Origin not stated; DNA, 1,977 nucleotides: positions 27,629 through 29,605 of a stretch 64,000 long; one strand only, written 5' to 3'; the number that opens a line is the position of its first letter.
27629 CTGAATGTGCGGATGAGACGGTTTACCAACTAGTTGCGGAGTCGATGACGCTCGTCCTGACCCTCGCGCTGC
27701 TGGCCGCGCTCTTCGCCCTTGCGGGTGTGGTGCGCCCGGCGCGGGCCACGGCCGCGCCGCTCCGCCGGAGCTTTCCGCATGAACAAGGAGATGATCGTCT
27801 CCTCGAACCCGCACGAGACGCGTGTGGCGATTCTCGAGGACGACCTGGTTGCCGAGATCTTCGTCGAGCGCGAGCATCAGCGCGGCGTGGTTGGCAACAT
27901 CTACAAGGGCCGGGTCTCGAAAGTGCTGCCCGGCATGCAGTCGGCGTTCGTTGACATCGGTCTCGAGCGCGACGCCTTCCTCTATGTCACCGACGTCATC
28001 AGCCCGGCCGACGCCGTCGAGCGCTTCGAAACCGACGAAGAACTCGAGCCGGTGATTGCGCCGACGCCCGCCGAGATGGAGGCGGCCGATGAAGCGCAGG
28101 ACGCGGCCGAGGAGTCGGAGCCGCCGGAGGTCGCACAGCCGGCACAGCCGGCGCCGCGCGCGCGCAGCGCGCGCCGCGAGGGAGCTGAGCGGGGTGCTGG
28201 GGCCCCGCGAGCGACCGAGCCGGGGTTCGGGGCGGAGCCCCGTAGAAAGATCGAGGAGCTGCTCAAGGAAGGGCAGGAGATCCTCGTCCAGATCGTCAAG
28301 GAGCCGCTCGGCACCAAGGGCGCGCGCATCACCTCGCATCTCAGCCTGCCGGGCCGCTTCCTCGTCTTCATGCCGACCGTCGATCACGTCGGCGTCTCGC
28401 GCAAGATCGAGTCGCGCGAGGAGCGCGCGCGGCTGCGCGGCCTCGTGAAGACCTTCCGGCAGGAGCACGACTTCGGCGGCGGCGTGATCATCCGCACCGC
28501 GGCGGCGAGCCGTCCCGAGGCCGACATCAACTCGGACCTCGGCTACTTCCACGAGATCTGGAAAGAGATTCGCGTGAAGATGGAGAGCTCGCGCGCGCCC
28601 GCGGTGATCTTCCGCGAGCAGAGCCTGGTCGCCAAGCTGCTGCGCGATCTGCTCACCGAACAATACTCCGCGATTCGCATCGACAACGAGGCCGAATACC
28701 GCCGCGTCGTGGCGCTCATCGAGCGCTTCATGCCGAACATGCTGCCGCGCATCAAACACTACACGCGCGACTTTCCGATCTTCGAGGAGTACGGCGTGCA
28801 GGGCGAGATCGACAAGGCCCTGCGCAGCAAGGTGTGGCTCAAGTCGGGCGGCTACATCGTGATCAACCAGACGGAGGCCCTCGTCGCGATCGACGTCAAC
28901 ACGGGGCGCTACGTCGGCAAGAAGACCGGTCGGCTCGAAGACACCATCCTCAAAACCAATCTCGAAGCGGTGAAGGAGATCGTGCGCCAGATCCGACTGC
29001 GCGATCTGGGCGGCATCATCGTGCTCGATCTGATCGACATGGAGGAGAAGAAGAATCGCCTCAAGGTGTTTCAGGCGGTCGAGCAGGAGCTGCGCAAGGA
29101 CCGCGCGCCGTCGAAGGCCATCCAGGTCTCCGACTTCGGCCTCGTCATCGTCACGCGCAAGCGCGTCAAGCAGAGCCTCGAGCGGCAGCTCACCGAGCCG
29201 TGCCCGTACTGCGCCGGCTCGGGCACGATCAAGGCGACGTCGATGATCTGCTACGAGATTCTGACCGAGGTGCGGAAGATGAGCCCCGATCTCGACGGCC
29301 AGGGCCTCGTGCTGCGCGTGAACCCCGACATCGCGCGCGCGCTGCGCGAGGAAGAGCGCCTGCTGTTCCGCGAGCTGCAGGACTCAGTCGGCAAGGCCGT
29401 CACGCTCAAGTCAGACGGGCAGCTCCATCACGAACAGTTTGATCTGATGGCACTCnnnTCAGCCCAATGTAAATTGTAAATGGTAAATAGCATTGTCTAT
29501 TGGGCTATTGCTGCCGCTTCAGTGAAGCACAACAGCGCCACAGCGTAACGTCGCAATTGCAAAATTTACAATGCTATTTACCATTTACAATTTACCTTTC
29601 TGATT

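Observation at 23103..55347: Dispersed ~70-nt GC-rich element: four copies, all co-oriented with transcription and all in one reading frame at gene junctions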

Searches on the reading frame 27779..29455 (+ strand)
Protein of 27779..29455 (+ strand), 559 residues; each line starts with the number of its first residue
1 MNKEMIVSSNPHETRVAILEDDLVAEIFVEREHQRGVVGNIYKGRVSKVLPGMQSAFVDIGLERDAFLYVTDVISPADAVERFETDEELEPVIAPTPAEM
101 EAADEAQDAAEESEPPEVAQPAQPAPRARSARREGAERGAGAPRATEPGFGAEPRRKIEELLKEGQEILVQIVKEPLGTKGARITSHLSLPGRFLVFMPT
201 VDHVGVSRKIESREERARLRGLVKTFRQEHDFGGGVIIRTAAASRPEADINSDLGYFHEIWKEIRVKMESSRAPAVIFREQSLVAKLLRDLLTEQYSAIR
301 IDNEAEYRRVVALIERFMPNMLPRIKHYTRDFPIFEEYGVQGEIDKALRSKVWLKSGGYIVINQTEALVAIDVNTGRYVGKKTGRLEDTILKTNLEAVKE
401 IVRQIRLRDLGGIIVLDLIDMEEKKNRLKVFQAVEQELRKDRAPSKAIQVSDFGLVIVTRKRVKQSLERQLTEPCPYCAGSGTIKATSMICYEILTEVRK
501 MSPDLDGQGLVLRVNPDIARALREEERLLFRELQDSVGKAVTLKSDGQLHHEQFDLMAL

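Call 55: find_homologous_proteins(query=window:27779-29455:+, max_evalue=1e-100)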
Query window:27779-29455:+ (559 aa): 7997 proteins with E <= 1e-100 among 8000 candidates; the best 120 are listed.
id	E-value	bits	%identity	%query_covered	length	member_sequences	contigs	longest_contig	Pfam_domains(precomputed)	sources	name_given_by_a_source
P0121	0.0e+0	1218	100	100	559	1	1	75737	PF10150.15,PF20833.3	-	-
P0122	0.0e+0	1089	88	100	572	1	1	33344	PF10150.15,PF20833.3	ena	-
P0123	0.0e+0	1086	89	100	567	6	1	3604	PF10150.15,PF20833.3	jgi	-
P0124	0.0e+0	1058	87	100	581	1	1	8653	PF10150.15,PF20833.3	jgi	jgi:ribonuclease G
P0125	0.0e+0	1046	87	100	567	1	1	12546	PF10150.15,PF20833.3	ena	-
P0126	0.0e+0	1042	85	100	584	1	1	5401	PF10150.15,PF20833.3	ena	-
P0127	0.0e+0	1041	85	100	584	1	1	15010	PF10150.15,PF20833.3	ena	-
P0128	0.0e+0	1031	84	100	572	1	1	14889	PF10150.15,PF20833.3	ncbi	-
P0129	0.0e+0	1030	85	100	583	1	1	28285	PF10150.15,PF20833.3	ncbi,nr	ncbi:MAG TPA: Rne/Rng family ribonuclease [Vicinamibacterales bacterium]|nr:Rne/Rng family ribonucle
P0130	0.0e+0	1029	86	100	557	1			PF10150.15,PF20833.3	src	-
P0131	0.0e+0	1023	84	100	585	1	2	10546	PF10150.15,PF20833.3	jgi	jgi:Rne/Rng family ribonuclease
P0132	0.0e+0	1023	84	100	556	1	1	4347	PF10150.15,PF20833.3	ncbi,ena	-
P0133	0.0e+0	1022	84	100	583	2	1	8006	PF10150.15,PF20833.3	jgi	-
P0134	0.0e+0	1013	83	100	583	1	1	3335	PF10150.15,PF20833.3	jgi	jgi:Rne/Rng family ribonuclease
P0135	0.0e+0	1013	83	100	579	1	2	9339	PF10150.15,PF20833.3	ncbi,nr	ncbi:MAG: Rne/Rng family ribonuclease [Acidobacteriota bacterium]|nr:Rne/Rng family ribonuclease [Ac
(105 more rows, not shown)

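Call 61: find_encoding_contigs(protein=P0121, flank=1000, max_places=2)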
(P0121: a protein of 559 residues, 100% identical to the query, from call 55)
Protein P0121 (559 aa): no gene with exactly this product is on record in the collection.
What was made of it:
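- Tried and rejected: Look-up of the window's own contig: not on record (call 61).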
